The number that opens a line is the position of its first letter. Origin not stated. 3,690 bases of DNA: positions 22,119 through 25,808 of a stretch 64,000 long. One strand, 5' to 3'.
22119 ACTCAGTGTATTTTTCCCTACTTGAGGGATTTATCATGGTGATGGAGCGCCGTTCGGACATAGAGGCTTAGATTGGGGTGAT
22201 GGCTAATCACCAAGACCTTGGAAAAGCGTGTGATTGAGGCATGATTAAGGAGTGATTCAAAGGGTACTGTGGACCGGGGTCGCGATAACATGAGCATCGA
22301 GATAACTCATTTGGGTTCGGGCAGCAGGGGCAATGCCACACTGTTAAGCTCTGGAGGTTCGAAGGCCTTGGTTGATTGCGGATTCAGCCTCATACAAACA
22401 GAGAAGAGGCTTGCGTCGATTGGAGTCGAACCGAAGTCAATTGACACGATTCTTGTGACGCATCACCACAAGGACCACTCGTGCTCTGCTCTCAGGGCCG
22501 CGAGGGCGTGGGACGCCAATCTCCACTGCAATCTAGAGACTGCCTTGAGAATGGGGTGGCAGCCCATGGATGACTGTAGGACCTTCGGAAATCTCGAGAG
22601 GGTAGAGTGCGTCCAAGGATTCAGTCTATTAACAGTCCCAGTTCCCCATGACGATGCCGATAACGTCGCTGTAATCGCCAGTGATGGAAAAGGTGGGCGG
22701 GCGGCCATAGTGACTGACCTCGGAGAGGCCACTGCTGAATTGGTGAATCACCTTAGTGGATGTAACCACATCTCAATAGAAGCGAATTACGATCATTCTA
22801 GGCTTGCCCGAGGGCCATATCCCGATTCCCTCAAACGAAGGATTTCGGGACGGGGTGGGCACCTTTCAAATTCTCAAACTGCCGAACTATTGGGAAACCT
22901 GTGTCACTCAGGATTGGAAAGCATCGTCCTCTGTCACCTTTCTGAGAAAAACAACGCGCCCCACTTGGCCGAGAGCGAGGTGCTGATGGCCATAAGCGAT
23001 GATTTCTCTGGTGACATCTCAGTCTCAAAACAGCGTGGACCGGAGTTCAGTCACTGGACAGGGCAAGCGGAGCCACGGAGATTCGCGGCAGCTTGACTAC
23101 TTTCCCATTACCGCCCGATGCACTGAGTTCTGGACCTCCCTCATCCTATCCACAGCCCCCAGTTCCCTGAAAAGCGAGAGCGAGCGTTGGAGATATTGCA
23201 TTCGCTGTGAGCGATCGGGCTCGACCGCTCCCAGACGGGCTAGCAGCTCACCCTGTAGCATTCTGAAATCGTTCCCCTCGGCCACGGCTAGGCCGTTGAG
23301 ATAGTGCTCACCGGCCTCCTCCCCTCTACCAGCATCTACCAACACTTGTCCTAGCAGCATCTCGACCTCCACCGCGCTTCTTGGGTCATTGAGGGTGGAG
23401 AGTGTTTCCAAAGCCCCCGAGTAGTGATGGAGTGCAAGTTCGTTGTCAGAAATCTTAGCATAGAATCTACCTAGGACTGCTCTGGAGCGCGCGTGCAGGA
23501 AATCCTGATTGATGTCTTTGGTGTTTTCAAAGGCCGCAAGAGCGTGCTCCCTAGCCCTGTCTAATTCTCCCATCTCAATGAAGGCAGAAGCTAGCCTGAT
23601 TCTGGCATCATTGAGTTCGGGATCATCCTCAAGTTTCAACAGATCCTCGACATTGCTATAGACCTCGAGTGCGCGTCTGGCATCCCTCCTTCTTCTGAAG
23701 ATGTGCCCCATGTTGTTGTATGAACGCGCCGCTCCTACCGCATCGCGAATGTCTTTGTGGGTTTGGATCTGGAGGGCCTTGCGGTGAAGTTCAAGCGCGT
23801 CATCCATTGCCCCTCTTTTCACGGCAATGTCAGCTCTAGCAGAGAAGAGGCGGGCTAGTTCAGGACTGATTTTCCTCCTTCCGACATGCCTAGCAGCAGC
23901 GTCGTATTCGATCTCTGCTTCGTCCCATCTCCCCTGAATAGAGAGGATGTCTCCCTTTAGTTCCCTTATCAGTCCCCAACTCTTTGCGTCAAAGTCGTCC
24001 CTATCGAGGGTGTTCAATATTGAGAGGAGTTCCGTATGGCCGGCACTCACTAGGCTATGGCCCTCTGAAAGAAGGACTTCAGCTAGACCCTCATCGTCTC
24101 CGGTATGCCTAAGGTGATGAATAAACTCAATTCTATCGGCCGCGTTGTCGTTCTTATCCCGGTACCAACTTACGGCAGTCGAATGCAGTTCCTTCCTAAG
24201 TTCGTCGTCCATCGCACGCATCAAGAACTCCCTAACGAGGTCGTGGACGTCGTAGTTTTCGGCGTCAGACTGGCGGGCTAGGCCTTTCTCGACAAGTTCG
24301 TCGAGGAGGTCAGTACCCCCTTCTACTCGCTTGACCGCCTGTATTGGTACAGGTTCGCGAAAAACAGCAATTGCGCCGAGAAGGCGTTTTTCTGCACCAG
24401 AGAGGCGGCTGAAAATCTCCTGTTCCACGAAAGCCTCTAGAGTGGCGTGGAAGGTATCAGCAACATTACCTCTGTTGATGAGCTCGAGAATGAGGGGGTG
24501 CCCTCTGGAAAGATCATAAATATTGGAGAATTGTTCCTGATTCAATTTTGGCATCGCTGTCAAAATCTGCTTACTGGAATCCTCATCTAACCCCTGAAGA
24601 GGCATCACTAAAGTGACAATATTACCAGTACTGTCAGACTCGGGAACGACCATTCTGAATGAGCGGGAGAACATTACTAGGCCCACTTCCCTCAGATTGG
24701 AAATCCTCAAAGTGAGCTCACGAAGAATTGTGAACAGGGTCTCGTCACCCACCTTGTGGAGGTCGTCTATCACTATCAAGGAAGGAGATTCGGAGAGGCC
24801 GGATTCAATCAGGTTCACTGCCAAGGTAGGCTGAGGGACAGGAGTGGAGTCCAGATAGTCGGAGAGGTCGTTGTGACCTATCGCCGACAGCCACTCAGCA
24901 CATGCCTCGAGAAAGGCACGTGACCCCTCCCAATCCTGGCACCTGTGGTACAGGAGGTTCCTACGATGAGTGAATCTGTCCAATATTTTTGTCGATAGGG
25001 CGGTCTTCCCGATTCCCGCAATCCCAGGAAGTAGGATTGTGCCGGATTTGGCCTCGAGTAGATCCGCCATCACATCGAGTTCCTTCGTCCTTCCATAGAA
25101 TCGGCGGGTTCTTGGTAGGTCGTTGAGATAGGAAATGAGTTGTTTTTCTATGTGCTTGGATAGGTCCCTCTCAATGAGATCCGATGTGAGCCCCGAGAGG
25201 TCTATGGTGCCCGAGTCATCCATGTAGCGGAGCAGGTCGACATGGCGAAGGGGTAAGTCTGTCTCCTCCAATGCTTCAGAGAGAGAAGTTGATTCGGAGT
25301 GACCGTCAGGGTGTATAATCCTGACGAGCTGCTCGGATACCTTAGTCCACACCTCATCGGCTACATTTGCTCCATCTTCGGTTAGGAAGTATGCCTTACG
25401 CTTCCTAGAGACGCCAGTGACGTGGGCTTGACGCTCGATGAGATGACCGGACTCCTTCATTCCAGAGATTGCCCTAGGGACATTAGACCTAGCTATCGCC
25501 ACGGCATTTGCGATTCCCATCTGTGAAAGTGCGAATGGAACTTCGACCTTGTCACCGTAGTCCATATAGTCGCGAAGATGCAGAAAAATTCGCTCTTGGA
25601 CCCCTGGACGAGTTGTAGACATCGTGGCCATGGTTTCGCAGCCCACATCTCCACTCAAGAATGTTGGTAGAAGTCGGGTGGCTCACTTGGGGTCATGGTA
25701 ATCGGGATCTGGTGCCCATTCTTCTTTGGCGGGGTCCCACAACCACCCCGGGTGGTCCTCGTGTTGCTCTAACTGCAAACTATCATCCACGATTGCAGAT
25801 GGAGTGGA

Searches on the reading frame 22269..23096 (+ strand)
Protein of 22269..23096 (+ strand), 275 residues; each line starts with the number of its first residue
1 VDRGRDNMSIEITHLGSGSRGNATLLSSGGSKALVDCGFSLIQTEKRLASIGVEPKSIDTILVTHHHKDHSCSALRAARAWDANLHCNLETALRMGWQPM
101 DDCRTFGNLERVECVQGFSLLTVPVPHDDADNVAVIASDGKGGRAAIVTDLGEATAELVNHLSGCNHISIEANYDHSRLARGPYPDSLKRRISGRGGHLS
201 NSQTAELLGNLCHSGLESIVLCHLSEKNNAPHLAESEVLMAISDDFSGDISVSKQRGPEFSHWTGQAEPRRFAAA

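Call 9: search_protein_families(library=pfam, proteins=[window:22269-23096:+], max_evalue=0.001)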
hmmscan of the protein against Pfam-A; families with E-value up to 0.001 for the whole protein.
window:22269-23096:+ (275 aa): 3 families
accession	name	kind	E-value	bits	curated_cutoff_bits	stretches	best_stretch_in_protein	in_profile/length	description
PF00753.33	Lactamase_B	-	5.1e-15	56.4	22.7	1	20-150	5-149/196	Metallo-beta-lactamase superfamily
PF12706.13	Lactamase_B_2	-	8.9e-12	45.5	27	1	34-213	4-192/200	Beta-lactamase superfamily domain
PF23023.1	Anti-Pycsar_Apyc1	-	0.00047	20.1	50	1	21-72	20-68/250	Anti-Pycsar protein Apyc1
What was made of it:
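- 22290..23096 (+): Divergent metallo-beta-lactamase-fold gene that shares the intergenic region with gene A. Call 9.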

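Call 31: find_related_loci(query=A1, collection=metagenome_contigs, flank=4000)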
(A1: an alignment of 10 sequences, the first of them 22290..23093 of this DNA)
Query A1 (268 aa) in metagenome_contigs; peptide patterns used: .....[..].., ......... (x = any residue, [..] = any of these).
484 stretches matched a pattern; 437 encode a relative of the query (tblastn E <= 1e-3); the best 80 are kept; 80 distinct loci.
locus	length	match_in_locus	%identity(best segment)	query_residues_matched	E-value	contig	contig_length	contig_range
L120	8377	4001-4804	95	1-268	2e-172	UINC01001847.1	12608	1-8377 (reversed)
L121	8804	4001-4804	81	1-268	6e-149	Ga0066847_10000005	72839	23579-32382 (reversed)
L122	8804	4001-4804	81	1-268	6e-149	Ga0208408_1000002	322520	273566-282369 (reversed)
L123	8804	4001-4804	81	1-268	6e-149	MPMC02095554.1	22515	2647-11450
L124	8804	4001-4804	72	1-268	2e-134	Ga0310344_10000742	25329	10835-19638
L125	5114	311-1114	71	1-268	3e-134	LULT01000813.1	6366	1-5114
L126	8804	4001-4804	74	1-268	3e-133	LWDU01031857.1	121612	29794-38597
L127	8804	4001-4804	70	1-268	2e-133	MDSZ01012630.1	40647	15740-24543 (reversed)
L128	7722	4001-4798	71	1-266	7e-133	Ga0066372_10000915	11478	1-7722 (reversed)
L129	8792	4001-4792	73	1-264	6e-133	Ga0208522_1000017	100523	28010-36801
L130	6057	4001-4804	72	1-268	7e-133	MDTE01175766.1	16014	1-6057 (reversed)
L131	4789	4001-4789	71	1-263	6e-131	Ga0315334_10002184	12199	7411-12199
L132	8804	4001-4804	73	1-268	9e-131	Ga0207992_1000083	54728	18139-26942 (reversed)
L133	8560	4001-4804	71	1-268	2e-130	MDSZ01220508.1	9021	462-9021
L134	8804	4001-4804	73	1-268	1e-129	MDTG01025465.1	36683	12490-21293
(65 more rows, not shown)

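Call 79: search_protein_families(library=ncbifam, proteins=[window:22290-23093:+], max_evalue=0.001)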
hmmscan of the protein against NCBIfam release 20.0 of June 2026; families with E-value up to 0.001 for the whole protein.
window:22290-23093:+ (268 aa): 7 families
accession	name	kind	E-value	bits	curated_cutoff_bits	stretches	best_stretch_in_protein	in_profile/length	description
TIGR02651.1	RNase_Z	equivalog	2.3e-07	30.2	292.95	1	15-64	19-65/302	ribonuclease Z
NF000806.0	PRK00055.2-4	equivalog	8.2e-07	28.5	363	1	3-64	2-67/280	ribonuclease Z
NF000801.0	PRK00055.1-3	equivalog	5.4e-06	25.7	252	1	16-64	22-67/307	ribonuclease Z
NF001911.0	PRK00685.1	equivalog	5.9e-06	25.9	144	1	18-97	12-87/228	metal-dependent hydrolase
NF045584.1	cas14_MBL_CASP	equivalog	6.3e-06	24.8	800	1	13-65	13-65/612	type VII CRISPR-associated protein Cas14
TIGR03675.1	arCOG00543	equivalog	5.9e-05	21.5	580.2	1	3-65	175-243/631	beta-CASP ribonuclease aCPSF1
NF047979.1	lactonase_AidB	equivalog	6.7e-05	22.3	360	1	31-74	74-117/271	AidB family quorum-quenching N-acyl homoserine lactonase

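Call 96: search_protein_families(library=padloc, proteins=[window:22290-23093:+], max_evalue=0.001)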
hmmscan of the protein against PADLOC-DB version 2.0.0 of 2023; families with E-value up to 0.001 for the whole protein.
window:22290-23093:+ (268 aa): 2 families
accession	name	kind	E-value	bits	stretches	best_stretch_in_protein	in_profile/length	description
PDLC03805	RTasMBL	-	0.00025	18.3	1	10-63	8-60/322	DRT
PDLC03854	LmuA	-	0.00046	17.4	1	14-70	13-76/345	-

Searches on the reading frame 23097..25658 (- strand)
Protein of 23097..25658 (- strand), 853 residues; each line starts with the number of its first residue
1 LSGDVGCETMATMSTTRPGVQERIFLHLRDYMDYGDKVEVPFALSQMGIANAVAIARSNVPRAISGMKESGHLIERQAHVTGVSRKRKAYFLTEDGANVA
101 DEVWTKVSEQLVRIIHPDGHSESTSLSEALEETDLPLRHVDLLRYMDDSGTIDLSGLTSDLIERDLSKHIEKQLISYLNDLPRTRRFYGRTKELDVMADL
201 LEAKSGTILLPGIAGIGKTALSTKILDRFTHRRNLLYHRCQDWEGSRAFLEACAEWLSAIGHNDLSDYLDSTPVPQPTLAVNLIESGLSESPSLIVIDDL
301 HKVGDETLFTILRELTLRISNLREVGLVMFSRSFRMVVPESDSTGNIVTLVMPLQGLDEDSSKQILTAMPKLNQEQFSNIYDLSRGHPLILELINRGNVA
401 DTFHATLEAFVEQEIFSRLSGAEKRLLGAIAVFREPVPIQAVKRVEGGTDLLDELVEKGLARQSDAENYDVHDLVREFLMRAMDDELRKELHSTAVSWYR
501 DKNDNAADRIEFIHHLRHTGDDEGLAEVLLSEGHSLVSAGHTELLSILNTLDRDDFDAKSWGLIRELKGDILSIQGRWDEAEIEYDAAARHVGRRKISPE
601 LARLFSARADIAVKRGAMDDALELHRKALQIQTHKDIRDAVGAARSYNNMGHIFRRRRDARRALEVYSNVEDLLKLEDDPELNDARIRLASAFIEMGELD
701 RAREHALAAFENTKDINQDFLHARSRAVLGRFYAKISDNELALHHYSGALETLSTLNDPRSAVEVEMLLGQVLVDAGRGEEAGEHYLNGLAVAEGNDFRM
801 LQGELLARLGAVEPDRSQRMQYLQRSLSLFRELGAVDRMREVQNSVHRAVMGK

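Call 9: search_protein_families(library=pfam, proteins=[window:23097-25658:-], max_evalue=0.001)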
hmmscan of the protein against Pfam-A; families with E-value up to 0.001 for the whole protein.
window:23097-25658:- (853 aa): 11 families
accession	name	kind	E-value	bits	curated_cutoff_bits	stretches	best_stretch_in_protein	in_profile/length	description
PF13424.12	TPR_12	-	8.1e-14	52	30.1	2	601-667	2-68/77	Tetratricopeptide repeat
PF17874.7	TPR_MalT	-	4e-08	33.4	45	2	608-800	7-198/336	MalT-like TPR region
PF13191.12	AAA_16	-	5.3e-08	34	32.6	1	186-315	1-155/167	AAA ATPase domain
PF00515.34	TPR_1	-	7e-08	32.4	27.8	0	603-631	2-30/34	Tetratricopeptide repeat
PF09976.15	TPR_21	-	2.2e-07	31.2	25.5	0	556-596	140-180/193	Tetratricopeptide repeat-like domain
PF13401.12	AAA_22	-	5.9e-06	27.1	27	1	206-321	6-109/130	AAA domain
PF13432.12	TPR_16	-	8e-06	26.6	32.7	0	575-631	10-60/65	Tetratricopeptide repeat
PF07719.23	TPR_2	-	1.9e-05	24.8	27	0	568-590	7-29/34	Tetratricopeptide repeat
PF14559.12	TPR_19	-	9.4e-05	23.1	25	0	659-705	6-47/68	Tetratricopeptide repeat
PF13176.12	TPR_7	-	0.00024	21.4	27.9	0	609-631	6-28/36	Tetratricopeptide repeat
PF14938.12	SNAP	-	0.00068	19.6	25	0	574-704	47-176/282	Soluble NSF attachment protein, SNAP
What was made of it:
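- On STAND transcription regulators (MalT / PH0952 type), for the candidate reader at 23097-25631: AAA_16/AAA_22 plus TPR_12 and TPR_MalT (call 9).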

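Call 34: find_homologous_proteins(query=window:23100-25631:-, max_evalue=0.00001)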
Query window:23100-25631:- (844 aa): 723 proteins with E <= 0.00001 among 8000 candidates; the best 120 are listed.
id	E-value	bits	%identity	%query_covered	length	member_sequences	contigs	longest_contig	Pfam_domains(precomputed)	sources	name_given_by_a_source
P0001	0.0e+0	1807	100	97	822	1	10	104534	PF09976.16,PF17874.8,PF00515.35,PF13424.13,PF13432.13,PF13401.13,PF07719.24,PF13191.13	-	-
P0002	0.0e+0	1756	94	100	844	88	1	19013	PF09976.16,PF17874.8,PF00515.35,PF13424.13,PF13432.13,PF13401.13,PF07719.24,PF13191.13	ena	-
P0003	0.0e+0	1716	92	100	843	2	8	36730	PF09976.16,PF17874.8,PF00515.35,PF13424.13,PF13432.13,PF13401.13,PF07719.24,PF13191.13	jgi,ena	-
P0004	0.0e+0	1709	91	100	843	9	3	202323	PF09976.16,PF17874.8,PF00515.35,PF13424.13,PF13432.13,PF13401.13,PF07719.24,PF13191.13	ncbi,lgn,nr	ncbi:MAG: tetratricopeptide repeat protein [Candidatus Thalassarchaeaceae archaeon]|nr:tetratricopep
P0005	0.0e+0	1668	90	100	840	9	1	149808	PF09976.16,PF17874.8,PF00515.35,PF13424.13,PF13432.13,PF07719.24,PF13191.13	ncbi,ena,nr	ncbi:MAG: hypothetical protein CMA54_00875 [Euryarchaeota archaeon]|nr:hypothetical protein [Euryarc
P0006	0.0e+0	1618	87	100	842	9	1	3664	PF09976.16,PF17874.8,PF00515.35,PF13424.13,PF13432.13,PF13401.13,PF13181.13,PF07719.24,PF13191.13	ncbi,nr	ncbi:MAG: AAA family ATPase [Candidatus Thermoplasmatota archaeon]|nr:AAA family ATPase [Candidatus 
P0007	0.0e+0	1579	84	100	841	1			PF09976.16,PF17874.8,PF00515.35,PF13424.13,PF13176.13,PF14938.13,PF13432.13,PF13401.13,PF07719.24,PF13191.13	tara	tara:strand:- start:3025 stop:5550 length:2526 start_codon:yes stop_codon:yes gene_type:complete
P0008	0.0e+0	1577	84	100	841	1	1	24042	PF09976.16,PF17874.8,PF00515.35,PF13424.13,PF13176.13,PF14938.13,PF13432.13,PF13401.13,PF07719.24,PF13191.13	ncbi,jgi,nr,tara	ncbi:MAG: tetratricopeptide repeat protein [Candidatus Thermoplasmatota archaeon]|nr:tetratricopepti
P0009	0.0e+0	1576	84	100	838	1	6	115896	PF09976.16,PF17874.8,PF00515.35,PF13424.13,PF13176.13,PF14938.13,PF13432.13,PF13401.13,PF07719.24,PF13191.13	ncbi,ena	-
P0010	0.0e+0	1576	84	100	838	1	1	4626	PF09976.16,PF17874.8,PF00515.35,PF13424.13,PF13176.13,PF14938.13,PF13432.13,PF13401.13,PF07719.24,PF13191.13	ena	-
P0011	0.0e+0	1576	84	100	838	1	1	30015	PF09976.16,PF17874.8,PF00515.35,PF13424.13,PF13176.13,PF14938.13,PF13432.13,PF13401.13,PF07719.24,PF13191.13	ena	-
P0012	0.0e+0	1576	84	100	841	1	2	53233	PF09976.16,PF17874.8,PF00515.35,PF13424.13,PF13176.13,PF14938.13,PF13432.13,PF13401.13,PF07719.24,PF13191.13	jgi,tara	tara:strand:- start:1099 stop:3624 length:2526 start_codon:yes stop_codon:yes gene_type:complete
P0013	0.0e+0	1575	84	100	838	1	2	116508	PF09976.16,PF17874.8,PF00515.35,PF13424.13,PF13176.13,PF14938.13,PF13432.13,PF13401.13,PF07719.24,PF13191.13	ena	-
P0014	0.0e+0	1575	84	100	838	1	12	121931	PF09976.16,PF17874.8,PF00515.35,PF13424.13,PF13176.13,PF14938.13,PF13432.13,PF13401.13,PF07719.24,PF13191.13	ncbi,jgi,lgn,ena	-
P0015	0.0e+0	1574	84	100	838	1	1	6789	PF09976.16,PF17874.8,PF00515.35,PF13424.13,PF13176.13,PF14938.13,PF13432.13,PF13401.13,PF07719.24,PF13191.13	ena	-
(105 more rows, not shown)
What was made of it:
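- On STAND transcription regulators (MalT / PH0952 type), for the candidate reader at 23097-25631: JGI names some homologues PadR, MarR or MalT (call 34).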

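Call 63: predict_structure(alignment_id=A2)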
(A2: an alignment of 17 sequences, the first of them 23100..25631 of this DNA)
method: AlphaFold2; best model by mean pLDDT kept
length: 844 residues; sequences in the alignment: 17
mean_pLDDT: 69.7   pTM: 0.49
mean pLDDT of the five models: 69.7, 67.8, 67.3, 64.9, 58.2
residues with pLDDT >= 90: 120; 70-90: 396; 50-70: 112; < 50: 216
segments of 3 or more residues with pLDDT < 50: 1-5, 72-76, 151-196, 200-223, 233-235, 323-348, 355-363, 376-468
pLDDT, mean of each block of 10 residues (from residue 1): 50 86 62 68 67 85 79 54 89 86 81 85 70 75 70 41 31 28 42 48 36 46 61 64 83 87 83 88 68 62 75 69 40 36 41 50 56 48 43 35 38 45 37 36 35 33 45 59 73 75 79 87 88 83 85 92 89 92 77 90 85 92 86 92 89 93 90 91 91 94 84 87 85 83 73 80 76 86 81 90 85 88 81 75 56
secondary structure, 60 per line:
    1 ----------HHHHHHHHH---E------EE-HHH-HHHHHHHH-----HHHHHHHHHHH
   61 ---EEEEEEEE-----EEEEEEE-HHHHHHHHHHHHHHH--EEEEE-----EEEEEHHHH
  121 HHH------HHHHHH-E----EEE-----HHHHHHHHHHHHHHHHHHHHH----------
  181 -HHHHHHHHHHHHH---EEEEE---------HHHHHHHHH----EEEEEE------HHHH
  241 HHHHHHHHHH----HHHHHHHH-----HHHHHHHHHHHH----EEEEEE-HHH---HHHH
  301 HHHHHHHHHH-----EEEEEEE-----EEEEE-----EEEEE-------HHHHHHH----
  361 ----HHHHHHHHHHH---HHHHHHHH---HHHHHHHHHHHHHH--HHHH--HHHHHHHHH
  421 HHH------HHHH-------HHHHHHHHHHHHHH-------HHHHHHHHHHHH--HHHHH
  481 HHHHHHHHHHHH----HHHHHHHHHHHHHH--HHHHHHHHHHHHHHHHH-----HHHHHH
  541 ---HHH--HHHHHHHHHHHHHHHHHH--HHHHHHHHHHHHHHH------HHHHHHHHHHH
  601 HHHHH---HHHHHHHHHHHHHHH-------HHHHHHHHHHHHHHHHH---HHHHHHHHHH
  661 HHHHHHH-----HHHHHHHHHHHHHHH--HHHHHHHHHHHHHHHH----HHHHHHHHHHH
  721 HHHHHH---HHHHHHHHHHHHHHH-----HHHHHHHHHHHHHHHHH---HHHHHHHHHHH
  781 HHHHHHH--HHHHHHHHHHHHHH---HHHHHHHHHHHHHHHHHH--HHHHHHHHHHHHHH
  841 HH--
elements in order (helices of 4 or more, strands of 3 or more residues): H11-19 H37-44 H50-60 E64-71 E77-83 H85-99 E102-106 E112-116 H117-123 H130-135 E142-144 H150-170 H182-194 E198-202 H212-220 E225-230 H237-250 H255-262 H268-279 E284-289 H297-310 E316-322 E328-332 E338-342 H350-356 H365-375 H379-386 H390-403 H406-409 H412-423 H430-433 H441-454 H462-473 H476-492 H497-510 H513-529 H535-540 H549-566 H569-583 H590-605 H609-623 H631-647 H651-667 H673-687 H690-705 H710-726 H730-744 H750-766 H770-787 H790-803 H807-824 H827-842
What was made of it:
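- On STAND transcription regulators (MalT / PH0952 type), for the candidate reader at 23097-25631: The AF2 model shows a winged helix at residues 11-83, with per-10-residue pLDDT 54-89 (call 63).
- The predicted N-terminal fold is H-H-H-beta-beta, a winged helix (call 63).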

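Call 65: fold_search(model_id=the predicted structure, library=pdb)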
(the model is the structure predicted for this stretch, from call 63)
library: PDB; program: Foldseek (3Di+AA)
matches with E <= 10: 1599; with E <= 0.001: 156
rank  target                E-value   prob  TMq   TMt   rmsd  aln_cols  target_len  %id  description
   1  6mfv_A                1.2e-12  1.00  0.30  0.38  19.1       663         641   20  Crystal structure of the Signal Transduction ATPase with Numerous Domains (STAND) protein with a tetratricopeptide rep (released 2019-02-20)
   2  4a1s_B                1.4e-07  1.00  0.24  0.51   8.3       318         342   21  Crystallographic structure of the Pins:Insc complex (released 2012-03-28)
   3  6hc2_E                1.4e-07  1.00  0.25  0.50  10.0       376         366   17  Crystal structure of NuMA/LGN hetero-hexamers (released 2019-05-29)
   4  4a1s_A                1.5e-07  1.00  0.24  0.50   8.2       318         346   21  Crystallographic structure of the Pins:Insc complex (released 2012-03-28)
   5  6hc2_C                1.5e-07  1.00  0.24  0.49  10.0       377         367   17  Crystal structure of NuMA/LGN hetero-hexamers (released 2019-05-29)
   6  6hc2_A                2.3e-07  1.00  0.24  0.48  10.3       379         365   18  Crystal structure of NuMA/LGN hetero-hexamers (released 2019-05-29)
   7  6hc2_S                2.4e-07  1.00  0.25  0.51   8.9       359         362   18  Crystal structure of NuMA/LGN hetero-hexamers (released 2019-05-29)
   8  3sf4_B                2.7e-07  1.00  0.24  0.51   9.3       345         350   19  Crystal structure of the complex between the conserved cell polarity proteins Inscuteable and LGN (released 2011-11-23)
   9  3sf4_A                3.7e-07  1.00  0.23  0.49  10.2       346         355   19  Crystal structure of the complex between the conserved cell polarity proteins Inscuteable and LGN (released 2011-11-23)
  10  5a7d_H                4.5e-07  1.00  0.18  0.36  12.2       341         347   18  Tetrameric assembly of LGN with Inscuteable (released 2016-08-03)
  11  3sf4_C                4.9e-07  1.00  0.24  0.52   9.6       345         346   19  Crystal structure of the complex between the conserved cell polarity proteins Inscuteable and LGN (released 2011-11-23)
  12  4wnd_A                6.7e-07  1.00  0.25  0.56   8.8       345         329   18  Crystal structure of the TPR domain of LGN in complex with Frmpd4/Preso1 at 1.5 Angstrom resolution (released 2015-09-16)
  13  4wne_A                7.2e-07  1.00  0.26  0.58   7.8       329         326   20  Crystal structure of the TPR domain of LGN in complex with Frmpd4/Preso1 at 2.0 Angstrom resolution (released 2015-09-16)
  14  4g2v_A                8.1e-07  1.00  0.25  0.57   7.9       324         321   19  Structure complex of LGN binding with FRMPD1 (released 2013-01-23)
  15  5a7d_F                9.9e-07  1.00  0.23  0.47  10.4       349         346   17  Tetrameric assembly of LGN with Inscuteable (released 2016-08-03)
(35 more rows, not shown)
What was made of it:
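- On STAND transcription regulators (MalT / PH0952 type), for the candidate reader at 23097-25631: Foldseek best hit is 6mfv, E = 1.2e-12 (call 65).
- The best structural match is 6mfv, PH0952 (call 65).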

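Call 76: search_protein_representatives(protein=window:23100-25631:-)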
Query: 844 residues. Proteins with E-value up to 0.001 (for the whole library): 9341; up to 1e-10: 1738; up to 1e-30: 512. The best 150 are listed.
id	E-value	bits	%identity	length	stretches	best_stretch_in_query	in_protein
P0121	2.6e-283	958.9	54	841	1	7-844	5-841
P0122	1.2e-192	659.1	49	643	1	201-844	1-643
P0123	4.1e-120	419.2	48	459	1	384-843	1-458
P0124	6.7e-99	349.0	59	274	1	6-270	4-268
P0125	1.5e-96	341.2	54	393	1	128-412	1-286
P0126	1.9e-94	334.3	58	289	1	555-844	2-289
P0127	2.4e-92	327.3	83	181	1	1-181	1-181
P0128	1.6e-91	324.6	30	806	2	5-695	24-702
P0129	5.5e-90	319.6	31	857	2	32-751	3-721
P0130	5.7e-89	316.2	29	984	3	16-668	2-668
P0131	4.8e-88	313.1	30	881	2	11-656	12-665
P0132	1.2e-86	308.6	31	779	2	12-696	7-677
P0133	1.0e-84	302.1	32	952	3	11-578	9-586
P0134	4.1e-84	300.2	31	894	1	11-745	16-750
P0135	6.1e-83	296.3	28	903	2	11-667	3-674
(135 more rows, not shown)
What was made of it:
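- Its orthologue group is narrow: one 50% cluster at 54% identity, then 32% or less (call 76).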

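Call 79: search_protein_families(library=ncbifam, proteins=[window:23100-25631:-], max_evalue=0.001)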
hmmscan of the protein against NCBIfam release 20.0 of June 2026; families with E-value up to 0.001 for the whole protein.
window:23100-25631:- (844 aa): 8 families
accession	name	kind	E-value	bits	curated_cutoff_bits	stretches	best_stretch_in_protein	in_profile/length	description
NF003420.0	PRK04841.1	equivalog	3.2e-12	45.3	537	1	364-636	204-495/903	HTH-type transcriptional regulator MalT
NF047507.1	TPR_BatC_Lepto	exception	7.5e-09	35.4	175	0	590-677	55-133/214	TPR repeat-containing protein BatC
NF053520.1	HK_Porph_FimS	equivalog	1.9e-07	29.8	600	1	609-734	140-264/618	sensor histidine kinase FimS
NF053617.1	SARPRegAfsRStmc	equivalog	7.5e-06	24.2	1430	1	516-759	737-980/986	SARP-family global regulator AfsR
NF008757.0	PRK11788.1-5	equivalog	5.1e-05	22.6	363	0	639-702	73-135/388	lipopolysaccharide assembly protein LapB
NF053779.1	BT3442_fam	equivalog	0.00017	20.5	940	0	605-737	114-245/563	BT3442 family protein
NF052312.1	T9SS_PorW_SprE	equivalog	0.00036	19.3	250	0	654-743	160-245/716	type IX secretion system periplasmic lipoprotein PorW/SprE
NF047371.1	FlcA_CTERM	equivalog_domain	0.00099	17.7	300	0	591-727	352-452/646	periplasmic flagellar collar protein FlcA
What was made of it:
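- On STAND transcription regulators (MalT / PH0952 type), for the candidate reader at 23097-25631: MalT model E = 3e-12 but below the curated cut-off (call 79).
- Closest known: MalT and its MalT boxes. Same: PH0952 is its best structural match (call 65), and it gives a sub-threshold MalT match (call 79).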

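Call 96: search_protein_families(library=padloc, proteins=[window:23100-25631:-], max_evalue=0.001)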
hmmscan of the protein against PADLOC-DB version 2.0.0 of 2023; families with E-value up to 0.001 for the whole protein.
window:23100-25631:- (844 aa): 1 family
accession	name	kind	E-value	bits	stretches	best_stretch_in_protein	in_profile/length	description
PDLC05079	PDC-S73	-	0.00044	17.2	1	153-222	149-217/752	-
